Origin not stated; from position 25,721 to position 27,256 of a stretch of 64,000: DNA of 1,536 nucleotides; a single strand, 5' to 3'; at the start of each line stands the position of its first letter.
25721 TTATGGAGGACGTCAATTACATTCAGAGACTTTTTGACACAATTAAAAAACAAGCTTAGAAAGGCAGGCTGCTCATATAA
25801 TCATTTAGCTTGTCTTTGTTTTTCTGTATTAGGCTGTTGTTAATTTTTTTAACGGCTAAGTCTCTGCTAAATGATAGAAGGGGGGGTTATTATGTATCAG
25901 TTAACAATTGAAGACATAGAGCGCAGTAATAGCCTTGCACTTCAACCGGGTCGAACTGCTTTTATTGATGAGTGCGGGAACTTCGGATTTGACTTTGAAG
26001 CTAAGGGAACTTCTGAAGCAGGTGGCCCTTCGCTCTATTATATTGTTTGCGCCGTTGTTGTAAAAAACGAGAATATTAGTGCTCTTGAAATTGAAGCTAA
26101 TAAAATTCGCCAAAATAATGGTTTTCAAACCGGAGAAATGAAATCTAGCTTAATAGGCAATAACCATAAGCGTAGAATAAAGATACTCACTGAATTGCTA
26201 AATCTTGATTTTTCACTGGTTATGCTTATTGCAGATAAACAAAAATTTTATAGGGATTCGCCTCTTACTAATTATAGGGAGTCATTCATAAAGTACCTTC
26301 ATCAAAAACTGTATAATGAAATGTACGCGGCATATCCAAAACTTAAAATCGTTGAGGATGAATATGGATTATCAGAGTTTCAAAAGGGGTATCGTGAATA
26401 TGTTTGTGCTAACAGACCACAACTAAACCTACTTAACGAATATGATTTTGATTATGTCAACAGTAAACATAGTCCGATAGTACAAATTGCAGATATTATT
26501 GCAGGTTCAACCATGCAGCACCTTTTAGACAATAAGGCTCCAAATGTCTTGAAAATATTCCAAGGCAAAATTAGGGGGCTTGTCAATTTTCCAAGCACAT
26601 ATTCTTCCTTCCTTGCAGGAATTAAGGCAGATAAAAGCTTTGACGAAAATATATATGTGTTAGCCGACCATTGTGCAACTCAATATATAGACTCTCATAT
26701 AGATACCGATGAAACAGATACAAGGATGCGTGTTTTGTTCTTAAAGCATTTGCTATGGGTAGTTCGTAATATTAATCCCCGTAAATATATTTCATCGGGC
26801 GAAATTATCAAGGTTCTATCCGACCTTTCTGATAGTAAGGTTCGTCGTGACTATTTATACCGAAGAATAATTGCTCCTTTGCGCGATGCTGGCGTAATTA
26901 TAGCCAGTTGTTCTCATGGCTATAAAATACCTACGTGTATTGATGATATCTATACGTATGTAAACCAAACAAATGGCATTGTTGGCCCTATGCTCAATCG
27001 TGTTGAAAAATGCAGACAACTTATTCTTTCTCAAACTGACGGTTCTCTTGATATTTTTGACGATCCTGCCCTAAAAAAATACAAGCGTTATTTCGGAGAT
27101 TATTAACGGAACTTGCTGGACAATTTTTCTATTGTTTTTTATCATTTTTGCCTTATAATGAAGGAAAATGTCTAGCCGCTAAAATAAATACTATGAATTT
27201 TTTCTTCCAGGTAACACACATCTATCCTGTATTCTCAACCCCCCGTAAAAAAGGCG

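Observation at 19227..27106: Candidate uncharacterised defence operon: XRE controller, extended Type III-like Mod, Res-like helicase-nuclease, DUF3800-wHTH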

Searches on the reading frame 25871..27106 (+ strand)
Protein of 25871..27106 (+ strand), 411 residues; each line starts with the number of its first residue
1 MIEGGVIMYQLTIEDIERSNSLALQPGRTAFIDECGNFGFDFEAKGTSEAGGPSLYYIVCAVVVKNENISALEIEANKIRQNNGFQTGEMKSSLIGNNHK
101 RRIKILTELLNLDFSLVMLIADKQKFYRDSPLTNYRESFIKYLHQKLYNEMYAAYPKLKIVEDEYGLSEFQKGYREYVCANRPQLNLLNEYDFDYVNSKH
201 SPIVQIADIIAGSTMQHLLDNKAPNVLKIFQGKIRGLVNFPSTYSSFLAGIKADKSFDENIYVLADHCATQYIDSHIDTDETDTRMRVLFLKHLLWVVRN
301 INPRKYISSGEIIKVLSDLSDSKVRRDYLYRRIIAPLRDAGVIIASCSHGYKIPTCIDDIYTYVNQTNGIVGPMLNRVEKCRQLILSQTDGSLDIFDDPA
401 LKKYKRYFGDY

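Call 3: search_protein_families(library=pfam, proteins=[window:25871-27106:+], max_evalue=0.01)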
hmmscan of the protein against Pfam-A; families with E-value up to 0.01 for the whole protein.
window:25871-27106:+ (411 aa): 1 family
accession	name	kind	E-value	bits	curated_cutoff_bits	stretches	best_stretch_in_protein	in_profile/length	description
PF12686.12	DUF3800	-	1.4e-11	45.7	21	1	30-214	2-146/149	Protein of unknown function (DUF3800)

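Call 4: search_protein_families(library=padloc, proteins=[window:25871-27106:+], max_evalue=0.01)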
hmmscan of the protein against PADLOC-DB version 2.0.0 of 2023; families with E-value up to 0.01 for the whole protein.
window:25871-27106:+ (411 aa): 0 families

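Call 5: search_protein_families(library=ncbifam, proteins=[window:25871-27106:+], max_evalue=0.01)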
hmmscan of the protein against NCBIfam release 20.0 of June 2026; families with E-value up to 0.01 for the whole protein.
window:25871-27106:+ (411 aa): 0 families

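Call 11: search_solved_structures(query=window:25871-27106:+, max_evalue=1)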
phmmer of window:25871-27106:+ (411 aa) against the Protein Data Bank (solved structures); distinct sequences matched with E-value up to 1: 0.

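Call 23: find_homologous_proteins(query=window:25871-27106:+, max_evalue=0.00001)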
Query window:25871-27106:+ (411 aa): 348 proteins with E <= 0.00001 among 3553 candidates; the best 120 are listed.
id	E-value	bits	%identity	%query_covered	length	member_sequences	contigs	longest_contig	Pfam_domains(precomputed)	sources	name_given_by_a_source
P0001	2.8e-259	878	94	100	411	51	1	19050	PF12686.13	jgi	jgi:hypothetical protein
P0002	1.6e-242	822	89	98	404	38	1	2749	PF12686.13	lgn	-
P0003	2.4e-238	809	88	98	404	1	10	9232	PF12686.13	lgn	-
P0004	1.7e-222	757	82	98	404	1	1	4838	PF12686.13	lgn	-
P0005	1.5e-220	750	81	98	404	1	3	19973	PF12686.13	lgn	-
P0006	1.7e-218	743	81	99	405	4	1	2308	PF12686.13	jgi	-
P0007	5.0e-218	742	79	98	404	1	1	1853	PF12686.13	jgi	-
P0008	4.9e-216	735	78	99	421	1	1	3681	PF12686.13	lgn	-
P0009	5.1e-216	735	78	99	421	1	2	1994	PF12686.13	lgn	-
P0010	1.4e-214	730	78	98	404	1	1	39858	PF12686.13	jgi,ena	-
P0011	2.0e-214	730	79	99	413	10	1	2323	PF12686.13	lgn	-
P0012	1.4e-213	727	79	98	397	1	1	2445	PF12686.13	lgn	-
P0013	5.4e-213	725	79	98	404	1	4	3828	PF12686.13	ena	-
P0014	2.6e-212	723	80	98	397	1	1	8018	PF12686.13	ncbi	-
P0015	2.8e-212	723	79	98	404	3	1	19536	PF12686.13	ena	-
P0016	4.0e-212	722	79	98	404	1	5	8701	PF12686.13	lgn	-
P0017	6.4e-210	715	78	98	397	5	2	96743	PF12686.13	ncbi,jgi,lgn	jgi:hypothetical protein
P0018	1.9e-209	714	88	86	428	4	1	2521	PF12686.13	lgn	-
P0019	3.2e-209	713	78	98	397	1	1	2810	PF12686.13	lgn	-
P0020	1.2e-207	708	76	98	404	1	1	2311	PF12686.13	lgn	-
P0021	2.0e-197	674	75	98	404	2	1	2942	PF12686.13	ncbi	-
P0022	4.9e-194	663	74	98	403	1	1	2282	PF12686.13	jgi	-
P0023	1.7e-193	661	74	98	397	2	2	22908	PF12686.13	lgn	-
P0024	3.3e-192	657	73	98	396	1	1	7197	PF12686.13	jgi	jgi:hypothetical protein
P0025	3.9e-188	643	71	98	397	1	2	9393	PF12686.13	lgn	-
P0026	5.8e-186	636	71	98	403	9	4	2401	PF12686.13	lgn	-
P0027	2.9e-185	634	71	98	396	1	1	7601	PF12686.13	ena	-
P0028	5.0e-185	633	70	98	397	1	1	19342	PF12686.13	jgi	jgi:hypothetical protein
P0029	5.7e-184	630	78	87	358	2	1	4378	PF12686.13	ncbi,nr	ncbi:MAG: DUF3800 domain-containing protein, partial [Dysgonamonadaceae bacterium]|nr:DUF3800 domain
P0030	1.2e-181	622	69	99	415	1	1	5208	PF12686.13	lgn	-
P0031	3.3e-180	617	83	79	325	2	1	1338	PF12686.13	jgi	-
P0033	1.4e-175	602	66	98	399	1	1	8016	PF12686.13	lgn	-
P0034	1.9e-175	602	65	98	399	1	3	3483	PF12686.13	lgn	-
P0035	5.6e-175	600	67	98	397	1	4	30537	PF12686.13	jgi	jgi:hypothetical protein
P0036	1.0e-172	593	66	98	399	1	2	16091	PF12686.13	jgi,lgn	jgi:hypothetical protein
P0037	1.1e-172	593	66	98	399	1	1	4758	PF12686.13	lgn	-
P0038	6.8e-171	587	66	98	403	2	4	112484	PF12686.13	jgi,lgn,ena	-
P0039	1.3e-170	586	65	98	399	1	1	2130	PF12686.13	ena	-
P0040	1.6e-170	585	66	98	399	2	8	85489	PF12686.13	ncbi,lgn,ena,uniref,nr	ncbi:DUF3800 domain-containing protein [Anaeromusa acidaminophila]|uniref:DUF3800 domain-containing 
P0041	3.2e-170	584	65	98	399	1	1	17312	PF12686.13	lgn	-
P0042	2.1e-169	582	63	98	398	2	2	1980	PF12686.13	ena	-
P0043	3.9e-169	581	65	98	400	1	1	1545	PF12686.13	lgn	-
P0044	1.6e-168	579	65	98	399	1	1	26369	PF12686.13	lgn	-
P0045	1.1e-167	576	64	98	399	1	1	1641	PF12686.13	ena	-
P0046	4.2e-166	571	64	98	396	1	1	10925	PF12686.13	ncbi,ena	-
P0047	4.8e-166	571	63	98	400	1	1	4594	PF12686.13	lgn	-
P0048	7.4e-165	567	62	98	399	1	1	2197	PF12686.13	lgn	-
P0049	5.1e-161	554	63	98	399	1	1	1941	PF12686.13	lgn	-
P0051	4.0e-159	548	60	98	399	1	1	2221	PF12686.13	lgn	-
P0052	1.1e-158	547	62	98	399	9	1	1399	PF12686.13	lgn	-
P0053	3.6e-157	541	62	94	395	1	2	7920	PF12686.13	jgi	jgi:hypothetical protein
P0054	4.4e-157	541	61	98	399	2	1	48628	PF12686.13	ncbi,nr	ncbi:MAG: DUF3800 domain-containing protein [Clostridia bacterium]|nr:DUF3800 domain-containing prot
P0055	9.2e-156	537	60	98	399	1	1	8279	PF12686.13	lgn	-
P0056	3.1e-154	532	58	100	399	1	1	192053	PF12686.13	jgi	jgi:hypothetical protein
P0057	3.7e-154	532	58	100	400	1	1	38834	PF12686.13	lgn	-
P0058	6.8e-154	531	58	100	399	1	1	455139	PF12686.13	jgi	jgi:hypothetical protein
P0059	7.1e-154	531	62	98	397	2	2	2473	PF12686.13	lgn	-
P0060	1.0e-153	530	58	100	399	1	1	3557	PF12686.13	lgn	-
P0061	2.9e-153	529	58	100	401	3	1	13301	PF12686.13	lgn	-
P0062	6.1e-153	528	58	100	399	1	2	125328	PF12686.13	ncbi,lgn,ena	-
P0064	1.5e-152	526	60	98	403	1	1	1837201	PF12686.13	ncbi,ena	-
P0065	2.7e-152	525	59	98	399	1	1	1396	PF12686.13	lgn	-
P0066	3.3e-151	522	59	98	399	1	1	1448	PF12686.13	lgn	-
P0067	3.5e-151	522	59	98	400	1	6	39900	PF12686.13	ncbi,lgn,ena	-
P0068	1.3e-149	517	58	98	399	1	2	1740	PF12686.13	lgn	-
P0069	1.6e-149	516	58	98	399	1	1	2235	PF12686.13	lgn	-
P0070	2.1e-149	516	57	98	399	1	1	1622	PF12686.13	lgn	-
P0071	2.9e-149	515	59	98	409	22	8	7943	PF12686.13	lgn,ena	-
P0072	3.9e-148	512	57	98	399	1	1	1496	PF12686.13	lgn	-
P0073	1.1e-145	504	56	98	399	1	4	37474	PF12686.13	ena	-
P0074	1.2e-145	504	57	97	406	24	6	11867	PF12686.13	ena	-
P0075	1.3e-145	503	57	98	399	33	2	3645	PF12686.13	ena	-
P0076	1.2e-144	500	57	98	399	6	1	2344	PF12686.13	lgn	-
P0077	2.4e-144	499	58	98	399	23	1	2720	PF12686.13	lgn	-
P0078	2.4e-144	499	57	98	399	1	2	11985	PF12686.13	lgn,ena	-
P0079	7.0e-144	498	57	98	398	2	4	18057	PF12686.13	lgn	-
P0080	1.0e-143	497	57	98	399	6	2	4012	PF12686.13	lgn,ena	-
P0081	2.0e-143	496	58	98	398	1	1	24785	PF12686.13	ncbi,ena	-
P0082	2.5e-143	496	56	98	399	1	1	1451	PF12686.13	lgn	-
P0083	4.3e-143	495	57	98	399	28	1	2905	PF12686.13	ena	-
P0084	4.6e-143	495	57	98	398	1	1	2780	PF12686.13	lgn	-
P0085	6.2e-143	495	56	98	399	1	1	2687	PF12686.13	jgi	-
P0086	1.1e-142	494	58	99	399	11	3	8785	PF12686.13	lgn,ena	-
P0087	1.9e-142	493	57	98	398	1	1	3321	PF12686.13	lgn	-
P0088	2.7e-142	492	56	98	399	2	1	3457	PF12686.13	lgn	-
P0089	4.9e-142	492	57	98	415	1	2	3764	PF12686.13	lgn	-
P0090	8.5e-142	491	57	98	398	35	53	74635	PF12686.13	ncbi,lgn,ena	-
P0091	1.3e-141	490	56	98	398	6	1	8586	PF12686.13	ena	-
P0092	2.5e-141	489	57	98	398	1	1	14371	PF12686.13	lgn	-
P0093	4.9e-141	488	56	98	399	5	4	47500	PF12686.13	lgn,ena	-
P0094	3.8e-140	485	62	87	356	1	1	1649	PF12686.13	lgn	-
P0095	6.3e-140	485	56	98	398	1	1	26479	PF12686.13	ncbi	-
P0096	8.5e-138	478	55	98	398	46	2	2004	PF12686.13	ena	-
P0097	2.3e-137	476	55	98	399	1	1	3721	PF12686.13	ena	-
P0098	2.3e-137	476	56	98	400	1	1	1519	PF12686.13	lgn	-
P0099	2.8e-137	476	55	98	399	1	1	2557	PF12686.13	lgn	-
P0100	3.6e-137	476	55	98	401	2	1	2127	PF12686.13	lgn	-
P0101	4.9e-137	475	57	92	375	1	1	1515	PF12686.13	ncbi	-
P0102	5.8e-137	475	55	98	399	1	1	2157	PF12686.13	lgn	-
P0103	7.0e-137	475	55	98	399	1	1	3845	PF12686.13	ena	-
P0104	7.8e-137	475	55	98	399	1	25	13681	PF12686.13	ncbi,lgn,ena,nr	ncbi:MAG TPA: hypothetical protein DDY59_15640 [Lachnospiraceae bacterium]|nr:hypothetical protein [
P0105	1.1e-136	474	55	98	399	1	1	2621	PF12686.13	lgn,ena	-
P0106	1.2e-136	474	55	98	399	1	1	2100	PF12686.13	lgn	-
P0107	1.3e-136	474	55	98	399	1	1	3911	PF12686.13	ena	-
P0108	1.3e-136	474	55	98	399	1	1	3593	PF12686.13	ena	-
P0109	1.4e-136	474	55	98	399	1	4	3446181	PF12686.13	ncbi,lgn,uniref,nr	ncbi:DUF3800 domain-containing protein [Caproiciproducens sp. CPB-2]|uniref:DUF3800 domain-containin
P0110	1.7e-136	473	55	98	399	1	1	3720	PF12686.13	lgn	-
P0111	1.8e-136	473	55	98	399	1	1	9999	PF12686.13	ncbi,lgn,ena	-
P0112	1.8e-136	473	55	98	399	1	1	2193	PF12686.13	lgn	-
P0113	2.2e-136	473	54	98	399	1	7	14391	PF12686.13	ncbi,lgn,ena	-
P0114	2.3e-136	473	55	98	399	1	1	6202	PF12686.13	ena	-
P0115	2.5e-136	473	55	98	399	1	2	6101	PF12686.13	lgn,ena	-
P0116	3.2e-136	472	55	98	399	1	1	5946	PF12686.13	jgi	-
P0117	3.3e-136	472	55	98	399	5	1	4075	PF12686.13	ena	-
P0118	3.8e-136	472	55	98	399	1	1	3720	PF12686.13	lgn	-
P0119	4.7e-136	472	54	98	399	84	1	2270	PF12686.13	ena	-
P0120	1.2e-135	471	54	98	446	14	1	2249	PF12686.13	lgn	-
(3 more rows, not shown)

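Call 24: find_encoding_contigs(protein=P0017, flank=10000, max_places=2)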
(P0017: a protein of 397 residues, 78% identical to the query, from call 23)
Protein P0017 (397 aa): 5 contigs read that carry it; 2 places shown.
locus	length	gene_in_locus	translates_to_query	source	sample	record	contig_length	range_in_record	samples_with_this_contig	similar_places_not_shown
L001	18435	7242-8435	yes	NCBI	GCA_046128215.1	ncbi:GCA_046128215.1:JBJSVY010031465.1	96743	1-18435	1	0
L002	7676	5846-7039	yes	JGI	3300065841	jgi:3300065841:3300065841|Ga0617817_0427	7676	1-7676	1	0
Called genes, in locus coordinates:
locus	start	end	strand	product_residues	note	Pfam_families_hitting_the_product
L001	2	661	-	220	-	?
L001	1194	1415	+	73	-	PF01381:HTH_3 (weak), PF13443:HTH_26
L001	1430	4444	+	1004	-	PF04313:HSDR_N, PF04851:ResIII, PF18766:SWI2_SNF2, PF22679:T1R_D3-like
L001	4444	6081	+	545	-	PF02384:N6_Mtase, PF07669:Eco57I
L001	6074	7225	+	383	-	PF01420:Methylase_S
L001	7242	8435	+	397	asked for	PF12686:DUF3800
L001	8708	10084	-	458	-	PF05958:tRNA_U5-meth_tr, PF13847:Methyltransf_31 (weak)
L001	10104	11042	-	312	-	PF01565:FAD_binding_4, PF02873:MurB_C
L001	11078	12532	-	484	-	PF02934:GatB_N, PF02637:GatB_Yqey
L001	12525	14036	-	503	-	PF01425:Amidase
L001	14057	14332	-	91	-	PF02686:GatC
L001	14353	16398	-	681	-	PF22745:Nlig-Ia, PF01653:DNA_ligase_aden, PF03120:OB_DNA_ligase, PF03119:DNA_ligase_ZBD, PF14520:HHH_5, PF12826:HHH_2, PF14520:HHH_5, PF00533:BRCT, +2 more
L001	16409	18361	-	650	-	PF00580:UvrD-helicase, PF13604:AAA_30 (faint), PF01443:Viral_helicase1 (faint), PF13245:AAA_19, PF13361:UvrD_C, PF13538:UvrD_C_2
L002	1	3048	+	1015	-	?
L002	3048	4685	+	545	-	PF02384:N6_Mtase, PF07669:Eco57I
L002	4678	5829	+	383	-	PF01420:Methylase_S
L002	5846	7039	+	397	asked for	PF12686:DUF3800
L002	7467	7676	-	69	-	PF07508:Recombinase (faint)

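Call 25: find_encoding_contigs(protein=P0040, flank=10000, max_places=2)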
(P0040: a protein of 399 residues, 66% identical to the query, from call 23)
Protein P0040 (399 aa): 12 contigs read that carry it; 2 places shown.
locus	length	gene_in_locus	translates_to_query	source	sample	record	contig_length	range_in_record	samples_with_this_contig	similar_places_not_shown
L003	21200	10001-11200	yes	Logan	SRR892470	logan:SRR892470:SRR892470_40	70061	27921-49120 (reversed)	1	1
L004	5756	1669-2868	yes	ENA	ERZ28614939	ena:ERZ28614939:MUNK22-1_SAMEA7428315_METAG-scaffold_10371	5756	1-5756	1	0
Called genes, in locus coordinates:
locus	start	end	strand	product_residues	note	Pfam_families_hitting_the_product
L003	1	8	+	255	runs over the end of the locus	PF13489:Methyltransf_23 (weak), PF01209:Ubie_methyltran (weak), PF13649:Methyltransf_25, PF13847:Methyltransf_31, PF08241:Methyltransf_11, PF08242:Methyltransf_12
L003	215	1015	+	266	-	PF00376:MerR, PF13411:MerR_1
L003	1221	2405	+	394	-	PF01053:Cys_Met_Meta_PP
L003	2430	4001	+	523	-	PF02028:BCCT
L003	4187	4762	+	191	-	PF22381:Staph_reg_Sar_Rot (faint), PF01047:MarR, PF12802:MarR_2, PF13463:HTH_27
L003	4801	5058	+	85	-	-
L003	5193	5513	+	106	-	PF04993:TfoX_N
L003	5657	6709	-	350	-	PF01212:Beta_elim_lyase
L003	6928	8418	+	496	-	PF00392:GntR, PF00155:Aminotran_1_2, PF12897:Asp_aminotransf (weak)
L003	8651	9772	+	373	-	PF20551:DUF6765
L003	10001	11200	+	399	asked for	PF12686:DUF3800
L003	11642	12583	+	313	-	PF03547:Mem_trans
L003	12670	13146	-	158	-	PF01980:TrmO_N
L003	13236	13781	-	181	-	PF06094:GGACT, PF13772:AIG2_2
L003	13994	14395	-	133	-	PF00903:Glyoxalase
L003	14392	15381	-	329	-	PF00389:2-Hacid_dh, PF02826:2-Hacid_dh_C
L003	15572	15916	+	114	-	PF00989:PAS (weak), PF08448:PAS_4 (weak)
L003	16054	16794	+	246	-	PF01925:TauE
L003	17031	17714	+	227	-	-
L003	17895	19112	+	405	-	PF01180:DHO_dh, PF01207:Dus (weak), PF12838:Fer4_7 (faint), PF13237:Fer4_10 (weak), PF14697:Fer4_21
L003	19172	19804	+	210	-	-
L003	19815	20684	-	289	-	PF00126:HTH_1, PF03466:LysR_substrate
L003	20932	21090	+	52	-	-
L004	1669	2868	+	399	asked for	PF12686:DUF3800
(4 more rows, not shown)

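Call 26: find_encoding_contigs(protein=P0109, flank=10000, max_places=2)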
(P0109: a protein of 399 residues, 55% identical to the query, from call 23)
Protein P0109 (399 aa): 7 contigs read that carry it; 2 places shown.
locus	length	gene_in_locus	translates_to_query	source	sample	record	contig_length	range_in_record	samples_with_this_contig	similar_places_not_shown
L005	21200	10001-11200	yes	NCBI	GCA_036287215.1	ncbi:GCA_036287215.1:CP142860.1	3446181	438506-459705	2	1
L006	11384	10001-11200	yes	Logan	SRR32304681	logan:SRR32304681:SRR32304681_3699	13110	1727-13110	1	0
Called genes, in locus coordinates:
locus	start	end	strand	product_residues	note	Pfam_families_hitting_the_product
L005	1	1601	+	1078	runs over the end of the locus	PF00176:SNF2-rel_dom, PF04851:ResIII, PF00271:Helicase_C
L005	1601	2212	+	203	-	PF14335:DUF4391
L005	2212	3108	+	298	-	-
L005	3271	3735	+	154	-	-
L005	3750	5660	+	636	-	PF01555:N6_N4_Mtase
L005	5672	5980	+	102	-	-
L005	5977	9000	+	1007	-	PF04851:ResIII, PF00270:DEAD (faint), PF19778:RE_endonuc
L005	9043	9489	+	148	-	-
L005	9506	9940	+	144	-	PF14267:DUF4357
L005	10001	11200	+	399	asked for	PF12686:DUF3800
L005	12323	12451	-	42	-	-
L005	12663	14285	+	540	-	PF04542:Sigma70_r2, PF04545:Sigma70_r4, PF08281:Sigma70_r4_2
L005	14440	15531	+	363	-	PF14903:WG_beta_rep (weak)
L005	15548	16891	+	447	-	PF13306:LRR_5, PF13855:LRR_8 (faint), PF13306:LRR_5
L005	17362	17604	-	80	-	PF00872:Transposase_mut (weak)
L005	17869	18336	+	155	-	PF07719:TPR_2 (faint), PF13181:TPR_8 (faint), PF00515:TPR_1 (faint), PF14559:TPR_19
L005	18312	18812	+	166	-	PF14559:TPR_19 (weak)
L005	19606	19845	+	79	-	-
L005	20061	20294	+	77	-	PF13443:HTH_26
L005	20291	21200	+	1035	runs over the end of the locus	PF01555:N6_N4_Mtase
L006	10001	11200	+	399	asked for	PF12686:DUF3800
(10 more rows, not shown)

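Call 33: search_protein_families(library=pfam, proteins=[L005:9043-9489:+, L005:9506-9940:+, L005:5672-5980:+], max_evalue=1)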
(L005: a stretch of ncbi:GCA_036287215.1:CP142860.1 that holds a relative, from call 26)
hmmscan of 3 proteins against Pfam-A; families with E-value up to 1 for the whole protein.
L005:9043-9489:+ (148 aa): 0 families

L005:9506-9940:+ (144 aa): 2 families
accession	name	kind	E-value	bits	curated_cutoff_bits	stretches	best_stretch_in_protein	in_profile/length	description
PF14267.11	DUF4357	-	1.4e-13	51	38.4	1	90-129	14-53/54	Domain of unknown function (DUF4357)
PF18755.6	RAMA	-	0.011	16.1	35.2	1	85-132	46-96/107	Restriction Enzyme Adenine Methylase Associated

L005:5672-5980:+ (102 aa): 0 families

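Call 35: find_related_loci(query=A1, collection=genome_contigs, flank=10000)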
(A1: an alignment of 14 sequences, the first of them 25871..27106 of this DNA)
Query A1 (411 aa) in genome_contigs; peptide patterns used: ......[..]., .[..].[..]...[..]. (x = any residue, [..] = any of these).
125 stretches matched a pattern; 37 encode a relative of the query (tblastn E <= 1e-3); 36 distinct loci.
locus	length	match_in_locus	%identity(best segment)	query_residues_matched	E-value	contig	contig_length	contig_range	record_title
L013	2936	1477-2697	88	5-411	0e+0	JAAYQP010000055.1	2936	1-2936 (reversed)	MAG: Clostridiales bacterium isolate AS22ysBPME_71 35747_AS22, whole genome shotgun sequence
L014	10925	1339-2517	64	9-410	8e-175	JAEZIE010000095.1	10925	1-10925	MAG: Bacillota bacterium isolate OH_CDB_16 k127_1761233, whole genome shotgun sequence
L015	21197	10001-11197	57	2-411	2e-163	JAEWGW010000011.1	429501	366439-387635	MAG: Bacillota bacterium isolate OH_PBlB_45 k127_686038, whole genome shotgun sequence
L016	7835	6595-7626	71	1-352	3e-162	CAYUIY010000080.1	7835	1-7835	MAG TPA_asm: uncultured Dysgonomonadaceae bacterium isolate binchicken_co12_213 genome assembly, contig: NODE_7748_lengt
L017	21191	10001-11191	60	9-411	3e-161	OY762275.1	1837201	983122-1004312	MAG: Christensenellaceae bacterium isolate e5ac81be-658e-4384-8ac4-b2a27386532d genome assembly, chromosome: 1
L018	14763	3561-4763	58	4-411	5e-153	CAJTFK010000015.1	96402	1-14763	Oscillospiraceae bacterium isolate C15_39_OV_BP genome assembly, contig: MGBC000151.15, whole genome shotgun sequence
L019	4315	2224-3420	52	4-408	1e-141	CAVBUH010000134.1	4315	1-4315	Selenomonadaceae bacterium isolate SID5428-1_cleanbin_000005 genome assembly, contig: Spades_SID5428-1_contig_11112, who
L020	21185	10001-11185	57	9-411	2e-138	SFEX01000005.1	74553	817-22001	MAG: Clostridiales bacterium isolate W0P37.007 Contig46, whole genome shotgun sequence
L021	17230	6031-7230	50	4-410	2e-137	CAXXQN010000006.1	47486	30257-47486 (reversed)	MAG: Anaerovoracaceae bacterium isolate f78f2883-c260-4f33-9859-2a80832d1289 genome assembly, contig: contig_6, whole ge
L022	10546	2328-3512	51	9-408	4e-135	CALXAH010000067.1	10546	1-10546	MAG: uncultured Gemmiger sp. isolate BRZ_NC__bin37 genome assembly, contig: BRZ_NC__NODE_4235_length_10546_cov_10.521731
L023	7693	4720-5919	49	5-411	2e-134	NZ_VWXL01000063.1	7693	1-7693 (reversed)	Caproicibacter fermentans strain EA1 CAFE_63, whole genome shotgun sequence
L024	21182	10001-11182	50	8-408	3e-132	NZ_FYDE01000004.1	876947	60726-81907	Marasmitruncus massiliensis strain Marseille-P3646, whole genome shotgun sequence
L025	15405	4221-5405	51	8-408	3e-132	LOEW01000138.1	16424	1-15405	MAG: Desulfosporosinus sp. BRH_c37 BRHa_1003365, whole genome shotgun sequence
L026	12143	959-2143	49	9-408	6e-132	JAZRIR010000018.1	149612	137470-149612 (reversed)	MAG: Clostridia bacterium isolate T1900045473_YK20190165.MAGScoT_cleanbin_000003 SGB_7243_k141_2272570, whole genome sho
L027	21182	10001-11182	49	9-408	9e-132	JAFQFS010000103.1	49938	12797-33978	MAG: Clostridia bacterium isolate RGIG1778 Goat_Cecum-4__c570211, whole genome shotgun sequence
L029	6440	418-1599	48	10-408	3e-130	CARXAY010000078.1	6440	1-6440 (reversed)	MAG TPA_asm: uncultured Oscillospiraceae bacterium isolate MGBC115395 genome assembly, contig: MGBC115395.78, whole geno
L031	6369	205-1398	48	6-408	6e-129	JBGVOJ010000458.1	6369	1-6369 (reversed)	MAG: Eubacteriales bacterium isolate fecal_MAG_213 fecal_MAG_213_contig_0458, whole genome shotgun sequence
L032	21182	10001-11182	48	9-408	2e-128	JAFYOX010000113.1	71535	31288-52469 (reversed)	MAG: Clostridia bacterium isolate RGIG7288 Water_buffalos_Cecum-4__c843759, whole genome shotgun sequence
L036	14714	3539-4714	46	10-408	3e-119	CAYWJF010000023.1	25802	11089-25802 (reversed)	MAG TPA_asm: uncultured Oscillospiraceae bacterium isolate SRP192927_co2_761 genome assembly, contig: NODE_2655_length_2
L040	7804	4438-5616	43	9-408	2e-113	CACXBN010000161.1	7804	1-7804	MAG: uncultured Ruminococcus sp. isolate RUG11111 genome assembly, contig: RUG11111_asm_161, whole genome shotgun sequen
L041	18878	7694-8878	51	9-408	4e-135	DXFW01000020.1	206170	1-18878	MAG TPA_asm: Candidatus Allofournierella pullicola isolate 2239 ChiHcec35__C119554_L206170_SAMN08010215, whole genome sh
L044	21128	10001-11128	40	30-410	2e-79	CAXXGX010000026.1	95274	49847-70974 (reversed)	MAG: Clostridia bacterium isolate 6f746f25-b6c4-487c-b3b2-1da827f770e4 genome assembly, contig: contig_26, whole genome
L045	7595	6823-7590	46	9-269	1e-75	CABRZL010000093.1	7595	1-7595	MAG TPA_asm: uncultured Clostridiales bacterium isolate MGYG-HGUT-02067 genome assembly, contig: GUT_GENOME125765_93, wh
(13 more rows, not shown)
